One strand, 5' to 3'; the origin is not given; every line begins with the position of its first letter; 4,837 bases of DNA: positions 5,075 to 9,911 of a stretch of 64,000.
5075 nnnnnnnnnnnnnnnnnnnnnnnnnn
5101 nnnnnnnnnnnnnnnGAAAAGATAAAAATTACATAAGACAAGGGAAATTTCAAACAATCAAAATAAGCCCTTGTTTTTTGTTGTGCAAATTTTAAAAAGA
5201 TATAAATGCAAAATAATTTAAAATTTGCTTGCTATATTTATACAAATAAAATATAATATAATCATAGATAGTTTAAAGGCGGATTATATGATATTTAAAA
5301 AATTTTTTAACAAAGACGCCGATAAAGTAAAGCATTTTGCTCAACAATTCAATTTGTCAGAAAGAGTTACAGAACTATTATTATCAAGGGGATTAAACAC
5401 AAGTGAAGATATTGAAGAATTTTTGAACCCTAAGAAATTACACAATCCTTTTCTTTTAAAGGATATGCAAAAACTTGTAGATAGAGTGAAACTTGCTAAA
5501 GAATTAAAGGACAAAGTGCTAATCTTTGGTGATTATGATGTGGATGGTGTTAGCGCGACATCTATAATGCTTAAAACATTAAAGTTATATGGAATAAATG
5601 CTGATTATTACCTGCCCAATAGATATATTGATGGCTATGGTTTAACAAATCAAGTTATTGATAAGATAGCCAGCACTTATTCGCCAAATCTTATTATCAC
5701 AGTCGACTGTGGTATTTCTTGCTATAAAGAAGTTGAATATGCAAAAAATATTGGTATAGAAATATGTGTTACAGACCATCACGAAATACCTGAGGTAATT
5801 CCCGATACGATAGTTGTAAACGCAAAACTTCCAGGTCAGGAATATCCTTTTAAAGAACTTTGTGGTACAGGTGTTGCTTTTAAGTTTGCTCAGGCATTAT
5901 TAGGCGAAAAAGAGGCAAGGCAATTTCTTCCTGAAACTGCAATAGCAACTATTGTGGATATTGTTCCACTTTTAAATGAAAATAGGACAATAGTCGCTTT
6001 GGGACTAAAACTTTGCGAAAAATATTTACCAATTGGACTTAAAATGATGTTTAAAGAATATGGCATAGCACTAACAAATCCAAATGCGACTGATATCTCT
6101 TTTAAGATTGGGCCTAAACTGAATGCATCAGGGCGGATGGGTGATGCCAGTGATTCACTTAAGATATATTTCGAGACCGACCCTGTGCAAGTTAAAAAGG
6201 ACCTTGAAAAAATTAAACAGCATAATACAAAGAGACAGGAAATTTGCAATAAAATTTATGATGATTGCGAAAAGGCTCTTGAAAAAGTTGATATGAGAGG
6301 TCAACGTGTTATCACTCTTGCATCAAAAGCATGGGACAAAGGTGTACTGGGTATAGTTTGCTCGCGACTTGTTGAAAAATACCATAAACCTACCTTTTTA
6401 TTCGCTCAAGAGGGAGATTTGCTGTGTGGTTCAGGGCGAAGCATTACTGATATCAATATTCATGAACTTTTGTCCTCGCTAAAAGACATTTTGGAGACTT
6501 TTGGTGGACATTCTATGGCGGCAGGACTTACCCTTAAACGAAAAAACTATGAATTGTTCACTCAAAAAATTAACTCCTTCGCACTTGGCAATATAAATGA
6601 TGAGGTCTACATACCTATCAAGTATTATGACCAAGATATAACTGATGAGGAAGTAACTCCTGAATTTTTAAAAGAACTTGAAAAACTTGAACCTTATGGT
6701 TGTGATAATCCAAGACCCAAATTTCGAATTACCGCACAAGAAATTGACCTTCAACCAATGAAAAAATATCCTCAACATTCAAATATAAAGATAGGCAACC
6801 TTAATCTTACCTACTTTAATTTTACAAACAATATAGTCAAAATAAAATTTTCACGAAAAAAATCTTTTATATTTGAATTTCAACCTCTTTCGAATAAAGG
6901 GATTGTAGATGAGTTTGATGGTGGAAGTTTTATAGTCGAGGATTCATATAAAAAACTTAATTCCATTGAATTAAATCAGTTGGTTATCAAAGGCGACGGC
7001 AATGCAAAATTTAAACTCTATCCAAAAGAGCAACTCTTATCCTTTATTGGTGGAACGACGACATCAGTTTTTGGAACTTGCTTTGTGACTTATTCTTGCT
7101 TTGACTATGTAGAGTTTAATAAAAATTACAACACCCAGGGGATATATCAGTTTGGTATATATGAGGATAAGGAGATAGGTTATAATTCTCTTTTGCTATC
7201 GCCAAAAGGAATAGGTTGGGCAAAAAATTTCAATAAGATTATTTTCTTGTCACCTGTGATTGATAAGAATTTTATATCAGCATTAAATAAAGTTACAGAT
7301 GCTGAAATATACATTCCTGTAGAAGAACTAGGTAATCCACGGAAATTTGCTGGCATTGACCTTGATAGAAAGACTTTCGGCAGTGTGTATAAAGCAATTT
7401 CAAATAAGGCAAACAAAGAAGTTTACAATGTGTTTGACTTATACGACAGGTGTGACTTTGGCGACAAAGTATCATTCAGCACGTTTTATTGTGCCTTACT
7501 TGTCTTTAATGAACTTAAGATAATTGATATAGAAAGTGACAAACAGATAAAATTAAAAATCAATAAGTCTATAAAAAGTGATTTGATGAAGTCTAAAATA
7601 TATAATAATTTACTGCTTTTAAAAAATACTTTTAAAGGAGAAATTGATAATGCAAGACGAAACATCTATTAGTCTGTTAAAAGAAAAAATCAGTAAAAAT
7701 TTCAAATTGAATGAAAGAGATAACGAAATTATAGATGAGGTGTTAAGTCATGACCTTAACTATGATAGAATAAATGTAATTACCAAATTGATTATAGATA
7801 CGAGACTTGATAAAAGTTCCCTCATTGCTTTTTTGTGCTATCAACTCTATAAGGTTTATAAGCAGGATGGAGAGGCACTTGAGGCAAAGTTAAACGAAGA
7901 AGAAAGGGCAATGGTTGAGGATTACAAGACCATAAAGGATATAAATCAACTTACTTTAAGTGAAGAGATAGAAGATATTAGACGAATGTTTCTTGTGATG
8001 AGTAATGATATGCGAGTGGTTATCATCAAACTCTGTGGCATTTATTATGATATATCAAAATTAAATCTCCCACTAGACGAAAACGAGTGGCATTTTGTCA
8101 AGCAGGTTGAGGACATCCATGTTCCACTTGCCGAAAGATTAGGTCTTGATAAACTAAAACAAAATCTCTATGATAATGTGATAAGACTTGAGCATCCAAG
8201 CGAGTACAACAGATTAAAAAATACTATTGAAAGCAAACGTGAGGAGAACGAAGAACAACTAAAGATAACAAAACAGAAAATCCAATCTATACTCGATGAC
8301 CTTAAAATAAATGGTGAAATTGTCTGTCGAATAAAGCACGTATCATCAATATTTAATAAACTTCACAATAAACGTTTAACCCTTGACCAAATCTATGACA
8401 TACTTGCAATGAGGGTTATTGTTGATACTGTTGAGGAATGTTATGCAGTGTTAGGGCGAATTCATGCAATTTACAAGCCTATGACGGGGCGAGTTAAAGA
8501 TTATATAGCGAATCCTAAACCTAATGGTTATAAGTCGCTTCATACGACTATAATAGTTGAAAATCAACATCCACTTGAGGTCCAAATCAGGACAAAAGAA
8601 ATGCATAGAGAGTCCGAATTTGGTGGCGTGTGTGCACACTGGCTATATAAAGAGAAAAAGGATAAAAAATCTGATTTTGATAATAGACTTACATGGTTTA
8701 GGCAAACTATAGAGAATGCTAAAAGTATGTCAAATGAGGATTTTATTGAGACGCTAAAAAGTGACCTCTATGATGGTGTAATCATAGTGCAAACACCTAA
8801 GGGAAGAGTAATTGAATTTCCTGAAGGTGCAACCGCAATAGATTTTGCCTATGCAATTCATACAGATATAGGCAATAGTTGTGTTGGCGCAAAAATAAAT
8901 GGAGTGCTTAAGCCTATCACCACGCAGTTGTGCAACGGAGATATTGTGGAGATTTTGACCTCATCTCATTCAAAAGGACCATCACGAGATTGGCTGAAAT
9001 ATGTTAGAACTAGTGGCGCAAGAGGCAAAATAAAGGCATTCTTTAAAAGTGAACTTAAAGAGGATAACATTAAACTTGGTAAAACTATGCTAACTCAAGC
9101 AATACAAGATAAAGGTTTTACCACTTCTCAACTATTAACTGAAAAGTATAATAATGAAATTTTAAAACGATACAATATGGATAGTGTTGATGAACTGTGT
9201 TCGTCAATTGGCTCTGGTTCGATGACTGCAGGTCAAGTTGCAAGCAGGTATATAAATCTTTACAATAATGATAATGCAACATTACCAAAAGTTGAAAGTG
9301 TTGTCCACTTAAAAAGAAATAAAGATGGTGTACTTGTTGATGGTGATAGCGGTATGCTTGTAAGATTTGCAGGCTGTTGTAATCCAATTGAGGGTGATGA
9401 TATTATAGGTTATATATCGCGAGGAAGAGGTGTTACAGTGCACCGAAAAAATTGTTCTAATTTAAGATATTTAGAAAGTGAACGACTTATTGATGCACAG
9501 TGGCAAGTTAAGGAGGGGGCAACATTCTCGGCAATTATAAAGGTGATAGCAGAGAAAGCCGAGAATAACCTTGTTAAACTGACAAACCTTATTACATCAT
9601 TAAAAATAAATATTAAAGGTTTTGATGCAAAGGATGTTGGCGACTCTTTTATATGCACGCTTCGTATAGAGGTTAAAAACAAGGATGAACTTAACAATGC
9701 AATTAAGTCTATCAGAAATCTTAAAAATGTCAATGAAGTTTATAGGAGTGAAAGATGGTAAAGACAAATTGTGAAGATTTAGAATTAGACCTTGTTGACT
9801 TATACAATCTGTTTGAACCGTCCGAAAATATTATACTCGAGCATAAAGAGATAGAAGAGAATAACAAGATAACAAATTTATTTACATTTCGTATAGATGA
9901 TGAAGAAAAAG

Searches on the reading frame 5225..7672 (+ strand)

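Call 46: search_protein_families(library=ncbifam, proteins=[window:5225-7672:+], max_evalue=0.00001)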
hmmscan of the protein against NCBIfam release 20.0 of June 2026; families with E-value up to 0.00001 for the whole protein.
window:5225-7672:+ (815 aa): 4 families
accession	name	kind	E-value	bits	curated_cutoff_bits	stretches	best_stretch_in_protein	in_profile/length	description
TIGR00644.1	recJ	equivalog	6.4e-140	467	396.9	1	46-546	3-520/546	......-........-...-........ exonuclease RecJ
NF008290.0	PRK11070.1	equivalog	2.9e-69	234.1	900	1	44-500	22-500/577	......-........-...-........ exonuclease RecJ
NF053576.1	RecJ_archaeal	equivalog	2.8e-19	69.3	360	1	91-227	7-133/452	RecJ family nuclease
NF040701.1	RecJ_Meth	equivalog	1.2e-09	37.5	550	1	92-225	4-130/449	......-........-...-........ exonuclease RecJ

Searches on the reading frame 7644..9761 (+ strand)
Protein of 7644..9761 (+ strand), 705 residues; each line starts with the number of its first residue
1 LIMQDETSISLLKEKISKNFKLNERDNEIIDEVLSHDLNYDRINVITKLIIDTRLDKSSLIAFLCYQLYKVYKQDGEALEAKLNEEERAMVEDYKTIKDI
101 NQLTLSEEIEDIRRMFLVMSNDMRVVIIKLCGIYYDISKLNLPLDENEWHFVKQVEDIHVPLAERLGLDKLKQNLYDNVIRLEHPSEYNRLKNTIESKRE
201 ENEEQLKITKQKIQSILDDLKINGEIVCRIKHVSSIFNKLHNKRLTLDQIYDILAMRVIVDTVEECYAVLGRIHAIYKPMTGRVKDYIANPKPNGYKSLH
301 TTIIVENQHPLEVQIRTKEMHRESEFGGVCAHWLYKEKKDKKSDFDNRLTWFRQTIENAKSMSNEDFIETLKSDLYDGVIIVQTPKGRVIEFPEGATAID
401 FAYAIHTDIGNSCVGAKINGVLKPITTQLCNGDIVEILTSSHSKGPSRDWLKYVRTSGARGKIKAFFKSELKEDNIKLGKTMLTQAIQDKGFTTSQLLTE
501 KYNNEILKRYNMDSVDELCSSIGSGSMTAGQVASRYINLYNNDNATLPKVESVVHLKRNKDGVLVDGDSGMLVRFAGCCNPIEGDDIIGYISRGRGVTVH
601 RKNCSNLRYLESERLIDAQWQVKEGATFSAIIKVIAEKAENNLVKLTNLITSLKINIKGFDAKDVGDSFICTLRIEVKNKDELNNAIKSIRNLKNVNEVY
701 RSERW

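Call 46: search_protein_families(library=ncbifam, proteins=[window:7644-9761:+], max_evalue=0.00001)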
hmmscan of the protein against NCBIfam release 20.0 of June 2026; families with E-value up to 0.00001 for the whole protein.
window:7644-9761:+ (705 aa): 4 families
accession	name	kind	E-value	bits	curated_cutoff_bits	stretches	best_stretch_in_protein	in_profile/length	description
TIGR00691.1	spoT_relA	subfamily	5e-155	517.6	499.2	1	48-700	29-686/687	RelA/SpoT family protein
NF008303.0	PRK11092.1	equivalog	4e-133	445.1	947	1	46-702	52-700/702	bifunctional GTP diphosphokinase/guanosine-3',5'-bis pyrophosphate 3'-pyrophosphohydrolase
NF008124.0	PRK10872.1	equivalog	8.9e-129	431.2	728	1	54-700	70-739/744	GTP diphosphokinase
NF053588.1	GTPPhKinYjbM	equivalog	1.6e-09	37.8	320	1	226-349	40-171/201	GTP diphosphokinase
